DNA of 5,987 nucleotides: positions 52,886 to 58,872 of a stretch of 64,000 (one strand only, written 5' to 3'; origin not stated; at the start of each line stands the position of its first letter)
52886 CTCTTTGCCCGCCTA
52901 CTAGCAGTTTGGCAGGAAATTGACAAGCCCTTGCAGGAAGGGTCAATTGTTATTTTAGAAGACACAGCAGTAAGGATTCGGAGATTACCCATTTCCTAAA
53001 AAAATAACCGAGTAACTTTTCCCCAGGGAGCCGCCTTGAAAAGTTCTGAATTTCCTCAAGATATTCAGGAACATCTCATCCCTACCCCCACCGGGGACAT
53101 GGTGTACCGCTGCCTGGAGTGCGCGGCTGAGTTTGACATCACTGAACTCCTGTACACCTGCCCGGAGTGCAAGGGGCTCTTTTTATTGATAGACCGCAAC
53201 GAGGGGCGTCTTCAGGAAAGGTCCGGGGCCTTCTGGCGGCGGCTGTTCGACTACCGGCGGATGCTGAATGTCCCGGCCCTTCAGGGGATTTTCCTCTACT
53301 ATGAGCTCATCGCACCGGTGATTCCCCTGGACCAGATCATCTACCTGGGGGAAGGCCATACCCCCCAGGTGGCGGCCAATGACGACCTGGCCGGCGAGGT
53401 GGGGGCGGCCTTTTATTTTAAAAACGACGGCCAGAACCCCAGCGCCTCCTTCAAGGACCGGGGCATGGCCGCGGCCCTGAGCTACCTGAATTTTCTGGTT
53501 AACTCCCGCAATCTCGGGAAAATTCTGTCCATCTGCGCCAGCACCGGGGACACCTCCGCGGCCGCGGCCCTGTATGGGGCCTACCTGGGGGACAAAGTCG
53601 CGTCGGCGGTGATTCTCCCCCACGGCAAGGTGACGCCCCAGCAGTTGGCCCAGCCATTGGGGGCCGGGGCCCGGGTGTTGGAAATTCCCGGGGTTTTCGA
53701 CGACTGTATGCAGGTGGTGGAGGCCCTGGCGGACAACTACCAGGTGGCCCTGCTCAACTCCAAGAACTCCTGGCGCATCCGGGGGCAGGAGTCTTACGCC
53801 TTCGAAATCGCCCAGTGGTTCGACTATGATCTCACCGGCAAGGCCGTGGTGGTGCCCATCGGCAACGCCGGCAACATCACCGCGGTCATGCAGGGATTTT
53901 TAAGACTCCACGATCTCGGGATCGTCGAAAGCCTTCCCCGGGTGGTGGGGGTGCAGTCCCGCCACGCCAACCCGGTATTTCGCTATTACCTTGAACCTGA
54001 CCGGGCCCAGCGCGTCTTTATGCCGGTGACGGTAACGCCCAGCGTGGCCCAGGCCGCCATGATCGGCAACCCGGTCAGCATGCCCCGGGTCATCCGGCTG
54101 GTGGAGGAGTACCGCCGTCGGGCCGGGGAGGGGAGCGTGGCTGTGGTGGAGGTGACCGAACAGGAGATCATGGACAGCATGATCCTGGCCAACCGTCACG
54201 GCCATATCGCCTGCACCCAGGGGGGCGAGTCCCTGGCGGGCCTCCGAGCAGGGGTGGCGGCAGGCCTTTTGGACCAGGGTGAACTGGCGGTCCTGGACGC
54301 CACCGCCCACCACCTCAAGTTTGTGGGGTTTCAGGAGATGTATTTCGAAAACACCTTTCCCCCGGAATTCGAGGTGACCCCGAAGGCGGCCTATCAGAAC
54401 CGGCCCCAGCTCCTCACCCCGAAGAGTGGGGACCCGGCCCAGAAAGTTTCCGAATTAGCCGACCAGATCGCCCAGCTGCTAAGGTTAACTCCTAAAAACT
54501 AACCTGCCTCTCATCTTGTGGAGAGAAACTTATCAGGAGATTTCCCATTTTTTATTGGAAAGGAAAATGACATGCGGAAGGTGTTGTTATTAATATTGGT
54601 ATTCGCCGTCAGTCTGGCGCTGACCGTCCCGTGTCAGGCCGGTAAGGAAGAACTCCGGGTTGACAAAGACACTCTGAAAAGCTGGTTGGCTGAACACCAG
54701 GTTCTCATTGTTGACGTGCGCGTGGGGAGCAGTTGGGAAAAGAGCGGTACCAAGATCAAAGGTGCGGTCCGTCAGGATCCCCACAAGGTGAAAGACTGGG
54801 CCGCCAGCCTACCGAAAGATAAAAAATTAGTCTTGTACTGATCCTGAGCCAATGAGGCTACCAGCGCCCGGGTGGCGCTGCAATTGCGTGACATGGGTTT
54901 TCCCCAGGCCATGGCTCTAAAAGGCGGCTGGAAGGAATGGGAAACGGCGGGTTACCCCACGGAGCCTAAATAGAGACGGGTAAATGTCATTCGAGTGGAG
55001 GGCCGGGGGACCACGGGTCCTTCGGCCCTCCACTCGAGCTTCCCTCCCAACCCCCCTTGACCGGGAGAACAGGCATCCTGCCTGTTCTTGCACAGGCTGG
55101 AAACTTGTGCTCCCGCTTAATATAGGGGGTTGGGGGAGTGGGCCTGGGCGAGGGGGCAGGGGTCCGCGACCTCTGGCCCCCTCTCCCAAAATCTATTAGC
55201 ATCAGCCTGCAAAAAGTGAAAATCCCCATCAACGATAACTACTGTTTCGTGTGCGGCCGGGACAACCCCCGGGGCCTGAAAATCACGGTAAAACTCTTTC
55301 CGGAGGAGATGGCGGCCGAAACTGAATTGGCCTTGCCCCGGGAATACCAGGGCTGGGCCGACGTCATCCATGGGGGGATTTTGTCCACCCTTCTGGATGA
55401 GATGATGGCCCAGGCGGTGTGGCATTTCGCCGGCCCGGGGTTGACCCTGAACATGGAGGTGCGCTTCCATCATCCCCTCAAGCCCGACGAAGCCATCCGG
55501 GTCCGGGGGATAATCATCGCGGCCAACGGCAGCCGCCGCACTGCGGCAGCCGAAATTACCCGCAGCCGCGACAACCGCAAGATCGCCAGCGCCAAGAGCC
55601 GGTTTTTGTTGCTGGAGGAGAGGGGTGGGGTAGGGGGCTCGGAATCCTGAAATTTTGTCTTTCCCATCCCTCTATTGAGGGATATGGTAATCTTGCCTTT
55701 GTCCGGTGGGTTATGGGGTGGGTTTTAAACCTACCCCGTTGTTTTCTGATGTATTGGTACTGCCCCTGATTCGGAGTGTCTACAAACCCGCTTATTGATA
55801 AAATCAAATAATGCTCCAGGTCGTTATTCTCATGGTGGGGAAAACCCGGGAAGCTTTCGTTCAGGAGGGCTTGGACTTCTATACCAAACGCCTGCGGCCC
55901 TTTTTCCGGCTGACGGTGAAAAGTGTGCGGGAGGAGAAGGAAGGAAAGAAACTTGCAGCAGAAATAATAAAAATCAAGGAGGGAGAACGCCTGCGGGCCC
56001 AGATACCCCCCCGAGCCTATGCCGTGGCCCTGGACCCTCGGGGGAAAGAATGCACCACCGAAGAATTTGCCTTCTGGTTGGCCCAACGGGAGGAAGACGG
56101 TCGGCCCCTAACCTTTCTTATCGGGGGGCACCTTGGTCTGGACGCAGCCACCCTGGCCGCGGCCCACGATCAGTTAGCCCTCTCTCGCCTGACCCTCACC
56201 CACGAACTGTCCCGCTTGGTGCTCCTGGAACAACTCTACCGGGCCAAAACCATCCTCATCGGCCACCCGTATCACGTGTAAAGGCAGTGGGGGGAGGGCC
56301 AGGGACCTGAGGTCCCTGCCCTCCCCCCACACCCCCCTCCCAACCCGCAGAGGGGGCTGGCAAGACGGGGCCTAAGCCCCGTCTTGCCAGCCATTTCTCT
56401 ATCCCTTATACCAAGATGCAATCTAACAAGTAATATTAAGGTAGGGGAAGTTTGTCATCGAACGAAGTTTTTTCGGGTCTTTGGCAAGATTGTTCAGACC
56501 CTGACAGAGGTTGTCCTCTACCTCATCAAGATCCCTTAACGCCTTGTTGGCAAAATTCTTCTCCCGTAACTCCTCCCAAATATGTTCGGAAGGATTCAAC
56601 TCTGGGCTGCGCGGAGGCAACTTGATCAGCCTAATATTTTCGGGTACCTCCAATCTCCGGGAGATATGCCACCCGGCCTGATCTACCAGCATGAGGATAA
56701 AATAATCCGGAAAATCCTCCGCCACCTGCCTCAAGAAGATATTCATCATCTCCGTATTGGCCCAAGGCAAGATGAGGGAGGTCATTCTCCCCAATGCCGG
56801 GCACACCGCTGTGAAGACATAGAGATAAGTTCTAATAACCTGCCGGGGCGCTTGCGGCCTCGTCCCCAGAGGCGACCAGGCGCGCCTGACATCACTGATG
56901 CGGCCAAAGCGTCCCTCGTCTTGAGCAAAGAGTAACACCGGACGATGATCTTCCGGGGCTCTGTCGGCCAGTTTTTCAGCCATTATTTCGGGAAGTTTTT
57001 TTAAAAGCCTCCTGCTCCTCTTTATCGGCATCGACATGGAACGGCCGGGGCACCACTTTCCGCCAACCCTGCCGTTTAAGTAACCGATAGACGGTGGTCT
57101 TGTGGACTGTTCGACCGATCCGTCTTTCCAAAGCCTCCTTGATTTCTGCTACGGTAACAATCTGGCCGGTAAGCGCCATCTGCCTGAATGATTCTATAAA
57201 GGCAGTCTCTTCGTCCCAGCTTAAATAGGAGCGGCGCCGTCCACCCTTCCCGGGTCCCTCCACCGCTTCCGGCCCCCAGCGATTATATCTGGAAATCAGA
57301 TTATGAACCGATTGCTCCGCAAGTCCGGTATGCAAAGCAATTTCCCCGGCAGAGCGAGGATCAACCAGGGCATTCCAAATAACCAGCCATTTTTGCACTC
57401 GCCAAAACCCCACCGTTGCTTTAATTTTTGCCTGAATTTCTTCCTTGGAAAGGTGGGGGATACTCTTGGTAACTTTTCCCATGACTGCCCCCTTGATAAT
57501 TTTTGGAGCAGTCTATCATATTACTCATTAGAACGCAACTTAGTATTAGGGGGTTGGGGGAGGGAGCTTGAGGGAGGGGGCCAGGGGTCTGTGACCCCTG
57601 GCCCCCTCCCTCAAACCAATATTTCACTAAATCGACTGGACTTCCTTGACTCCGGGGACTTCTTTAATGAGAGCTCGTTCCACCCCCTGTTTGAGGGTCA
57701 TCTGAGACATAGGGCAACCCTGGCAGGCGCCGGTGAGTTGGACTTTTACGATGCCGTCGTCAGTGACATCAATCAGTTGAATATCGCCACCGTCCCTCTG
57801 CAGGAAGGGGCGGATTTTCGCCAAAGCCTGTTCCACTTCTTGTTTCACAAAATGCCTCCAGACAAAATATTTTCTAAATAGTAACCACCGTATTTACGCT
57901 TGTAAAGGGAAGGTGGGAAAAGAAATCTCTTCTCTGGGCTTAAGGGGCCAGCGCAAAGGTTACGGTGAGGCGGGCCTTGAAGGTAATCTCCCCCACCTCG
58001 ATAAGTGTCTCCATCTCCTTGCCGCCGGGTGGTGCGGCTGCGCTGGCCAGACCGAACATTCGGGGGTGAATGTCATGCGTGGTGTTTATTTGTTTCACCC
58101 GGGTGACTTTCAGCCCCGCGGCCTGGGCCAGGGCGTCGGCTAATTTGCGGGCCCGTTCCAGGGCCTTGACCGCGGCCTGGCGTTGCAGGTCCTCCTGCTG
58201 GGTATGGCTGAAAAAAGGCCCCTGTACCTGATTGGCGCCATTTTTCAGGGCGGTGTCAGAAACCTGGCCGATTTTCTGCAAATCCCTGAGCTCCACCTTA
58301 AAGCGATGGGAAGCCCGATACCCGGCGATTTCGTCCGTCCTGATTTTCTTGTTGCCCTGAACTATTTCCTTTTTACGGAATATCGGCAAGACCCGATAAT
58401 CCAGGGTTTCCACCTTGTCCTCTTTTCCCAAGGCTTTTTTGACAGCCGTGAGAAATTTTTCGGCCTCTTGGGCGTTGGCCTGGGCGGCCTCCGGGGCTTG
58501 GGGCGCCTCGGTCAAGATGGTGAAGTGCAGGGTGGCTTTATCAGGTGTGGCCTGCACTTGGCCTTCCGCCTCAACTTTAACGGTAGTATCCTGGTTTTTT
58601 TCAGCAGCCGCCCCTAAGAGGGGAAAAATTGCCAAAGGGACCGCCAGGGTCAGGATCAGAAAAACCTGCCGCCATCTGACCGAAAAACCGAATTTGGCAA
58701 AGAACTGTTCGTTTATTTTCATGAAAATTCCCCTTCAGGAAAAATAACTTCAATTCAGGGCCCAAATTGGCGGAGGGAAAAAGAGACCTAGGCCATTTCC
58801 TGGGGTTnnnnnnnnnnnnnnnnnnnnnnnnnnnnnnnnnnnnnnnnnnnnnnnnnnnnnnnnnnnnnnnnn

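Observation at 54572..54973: Rhodanese-like gene with TGA at both cysteines of the active-site CxC: candidate double-selenocysteine protein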

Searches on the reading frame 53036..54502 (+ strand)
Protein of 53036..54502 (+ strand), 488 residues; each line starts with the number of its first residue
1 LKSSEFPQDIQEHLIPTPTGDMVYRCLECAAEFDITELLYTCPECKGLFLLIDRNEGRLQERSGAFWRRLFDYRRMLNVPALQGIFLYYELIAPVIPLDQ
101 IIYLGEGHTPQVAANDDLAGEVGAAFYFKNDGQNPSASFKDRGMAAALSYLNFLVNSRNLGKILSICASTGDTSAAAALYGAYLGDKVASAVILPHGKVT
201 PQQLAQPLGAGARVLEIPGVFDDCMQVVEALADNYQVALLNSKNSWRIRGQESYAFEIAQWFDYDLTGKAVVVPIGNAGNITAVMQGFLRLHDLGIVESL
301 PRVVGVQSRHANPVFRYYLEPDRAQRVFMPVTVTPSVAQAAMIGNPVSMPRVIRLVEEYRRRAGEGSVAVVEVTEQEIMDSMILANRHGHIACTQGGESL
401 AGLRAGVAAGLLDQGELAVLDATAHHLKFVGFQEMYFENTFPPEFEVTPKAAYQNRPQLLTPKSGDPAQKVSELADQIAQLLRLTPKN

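Call 35: search_protein_families(library=pfam, proteins=[window:53036-54502:+], max_evalue=0.00001)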
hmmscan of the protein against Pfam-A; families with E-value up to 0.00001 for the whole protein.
window:53036-54502:+ (488 aa): 1 family
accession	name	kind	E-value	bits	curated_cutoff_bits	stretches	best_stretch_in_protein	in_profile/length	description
PF00291.31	PALP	-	1.1e-43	150.2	35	1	104-416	3-287/295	Pyridoxal-phosphate dependent enzyme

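Call 57: search_protein_families(library=ncbifam, proteins=[window:53036-54502:+], max_evalue=0.00001)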
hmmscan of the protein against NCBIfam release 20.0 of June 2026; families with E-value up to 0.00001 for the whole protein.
window:53036-54502:+ (488 aa): 11 families
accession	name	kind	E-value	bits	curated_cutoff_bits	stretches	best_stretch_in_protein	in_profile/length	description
TIGR00260.1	thrC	equivalog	3e-52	177.9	167.1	1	91-429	6-324/340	threonine synthase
NF006050.0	PRK08197.1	equivalog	1.6e-34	119.3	303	1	86-431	59-386/406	threonine synthase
NF004170.0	PRK05638.1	equivalog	3.3e-32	111.6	421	1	82-429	43-358/442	threonine synthase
NF005035.0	PRK06450.1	equivalog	1.9e-22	79.5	301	1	99-382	49-297/338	threonine synthase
NF006205.0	PRK08329.1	equivalog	5.9e-13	48.5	358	1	25-428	3-345/347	threonine synthase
NF004996.0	PRK06381.1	equivalog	1.2e-12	47.5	266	1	125-318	32-217/319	threonine synthase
NF004771.0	PRK06110.1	equivalog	1.8e-11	43.7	317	1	109-393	22-275/323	threonine dehydratase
TIGR01127.1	ilvA_1Cterm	equivalog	1.2e-08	34.3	378.75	1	118-403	9-265/380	threonine ammonia-lyase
NF006390.0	PRK08639.1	equivalog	1.9e-07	30.4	421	1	112-286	28-196/418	threonine ammonia-lyase IlvA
TIGR01124.1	ilvA_2Cterm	equivalog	7.4e-07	28.1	411.3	1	115-286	23-185/499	threonine ammonia-lyase, biosynthetic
NF005600.0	PRK07334.1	equivalog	4.7e-06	25.4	496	1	114-284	33-193/408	threonine ammonia-lyase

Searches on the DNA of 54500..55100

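Call 69: search_rna_families(source=window, start=54500, end=55100, threshold=evalue, max_evalue=10)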
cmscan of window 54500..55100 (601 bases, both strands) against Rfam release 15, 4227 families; matches with E-value up to 10: 28.
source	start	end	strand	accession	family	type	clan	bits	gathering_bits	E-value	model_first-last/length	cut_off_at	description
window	54990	55038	+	RF03383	mir-1976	Gene; miRNA;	-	27.8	71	0.0018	1-52/52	no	mir-1976 microRNA precursor family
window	54994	55034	+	RF03703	mir-3622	Gene; miRNA;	-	27.6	78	0.0081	1-84/84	no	mir-3622 microRNA precursor family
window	54988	55037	-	RF00772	mir-328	Gene; miRNA;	-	26.4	70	0.029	1-75/75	no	mir-328 microRNA precursor family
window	54989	55039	+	RF03349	mir-3151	Gene; miRNA;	-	25.8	83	0.046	1-85/85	no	mir-3151 microRNA precursor family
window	54988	55040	+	RF03964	mir-H1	Gene; miRNA;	-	23.9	97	0.17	1-85/85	no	mir-H1 microRNA precursor family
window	54994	55034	-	RF03703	mir-3622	Gene; miRNA;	-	23.3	78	0.094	1-84/84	no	mir-3622 microRNA precursor family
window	54992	55036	-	RF03964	mir-H1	Gene; miRNA;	-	20.9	97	0.77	1-85/85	no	mir-H1 microRNA precursor family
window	54989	55039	+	RF03968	mir-8934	Gene; miRNA;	-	19.7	100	2.5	1-88/88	no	mir-8934 microRNA precursor family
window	54991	55035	+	RF03620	mir-1233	Gene; miRNA;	-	19.5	87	1.1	1-82/82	no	mir-1233 microRNA precursor family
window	54991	55037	+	RF04119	MIR1858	Gene; miRNA;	-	19.3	137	1.1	65-139/197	no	MIR1858 microRNA precursor family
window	54973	55056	-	RF03527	mir-3072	Gene; miRNA;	-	18.5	86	3.1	1-83/83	no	mir-3072 microRNA precursor family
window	54970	55051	-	RF03486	mir-3940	Gene; miRNA;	-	18.4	84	1.5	1-92/92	no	mir-3940 microRNA precursor family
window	54990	55038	-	RF03383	mir-1976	Gene; miRNA;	-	17.9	71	0.88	1-52/52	no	mir-1976 microRNA precursor family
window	54978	55053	-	RF03341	mir-943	Gene; miRNA;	-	17.8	95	3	1-98/98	no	mir-943 microRNA precursor family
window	54985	55044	+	RF01918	mir-1249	Gene; miRNA;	-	17.6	83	0.73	1-75/75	no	mir-1249 microRNA precursor family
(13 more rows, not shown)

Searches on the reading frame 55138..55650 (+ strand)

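Call 35: search_protein_families(library=pfam, proteins=[window:55138-55650:+], max_evalue=0.00001)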
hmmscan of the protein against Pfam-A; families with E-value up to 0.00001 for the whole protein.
window:55138-55650:+ (170 aa): 1 family
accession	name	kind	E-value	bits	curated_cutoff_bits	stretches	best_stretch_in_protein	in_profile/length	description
PF03061.28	4HBT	-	2.6e-08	34.5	20.6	1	76-145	3-75/79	Thioesterase superfamily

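Call 57: search_protein_families(library=ncbifam, proteins=[window:55138-55650:+], max_evalue=0.00001)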
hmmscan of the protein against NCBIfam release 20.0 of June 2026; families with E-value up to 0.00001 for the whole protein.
window:55138-55650:+ (170 aa): 1 family
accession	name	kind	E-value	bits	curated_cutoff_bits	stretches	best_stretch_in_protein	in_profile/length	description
TIGR00369.1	unchar_dom_1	domain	8.2e-06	25.9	36.6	1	61-154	19-113/117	hotdog fold thioesterase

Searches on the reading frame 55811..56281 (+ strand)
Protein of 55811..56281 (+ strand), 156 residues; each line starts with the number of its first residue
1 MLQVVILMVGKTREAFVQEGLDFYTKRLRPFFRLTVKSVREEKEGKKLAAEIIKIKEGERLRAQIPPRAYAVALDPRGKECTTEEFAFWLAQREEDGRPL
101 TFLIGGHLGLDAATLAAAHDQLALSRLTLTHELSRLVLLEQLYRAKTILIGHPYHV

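Call 35: search_protein_families(library=pfam, proteins=[window:55811-56281:+], max_evalue=0.00001)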
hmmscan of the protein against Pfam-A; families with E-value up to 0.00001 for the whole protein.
window:55811-56281:+ (156 aa): 1 family
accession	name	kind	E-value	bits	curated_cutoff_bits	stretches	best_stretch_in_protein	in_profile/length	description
PF02590.22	SPOUT_MTase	-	3e-45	154.4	27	1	3-155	2-154/154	Predicted SPOUT methyltransferase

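Call 68: find_encoding_contigs(protein=window:55811-56278:+, flank=10000, max_places=3)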
Protein window:55811-56278:+ (156 aa): no gene with exactly this product is on record in the collection.

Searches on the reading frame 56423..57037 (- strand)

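Call 35: search_protein_families(library=pfam, proteins=[window:56423-57037:-], max_evalue=0.00001)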
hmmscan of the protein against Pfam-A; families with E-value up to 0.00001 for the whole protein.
window:56423-57037:- (204 aa): 1 family
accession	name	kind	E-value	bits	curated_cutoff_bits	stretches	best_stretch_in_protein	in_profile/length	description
PF13358.12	DDE_3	-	8.4e-16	58.6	28.6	1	39-173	5-145/146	DDE superfamily endonuclease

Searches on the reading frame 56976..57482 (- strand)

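Call 35: search_protein_families(library=pfam, proteins=[window:56976-57482:-], max_evalue=0.00001)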
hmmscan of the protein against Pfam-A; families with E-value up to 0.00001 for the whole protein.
window:56976-57482:- (168 aa): 2 families
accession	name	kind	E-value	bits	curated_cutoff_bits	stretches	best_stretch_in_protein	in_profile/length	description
PF13592.12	HTH_33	-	1.4e-16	60.3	25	1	107-163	3-59/60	Winged helix-turn helix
PF13551.12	HTH_29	-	6.7e-06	26.5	28.1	0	46-88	16-59/64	Winged helix-turn helix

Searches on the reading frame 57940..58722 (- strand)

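Call 45: search_protein_families(library=pfam, proteins=[window:57940-58722:-], max_evalue=0.00001)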
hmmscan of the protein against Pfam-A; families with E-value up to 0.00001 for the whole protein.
window:57940-58722:- (260 aa): 1 family
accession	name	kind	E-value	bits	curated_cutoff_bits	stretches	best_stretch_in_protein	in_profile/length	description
PF04402.19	SIMPL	-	1.5e-40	140.1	25.2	1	48-256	1-205/205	Protein of unknown function (DUF541)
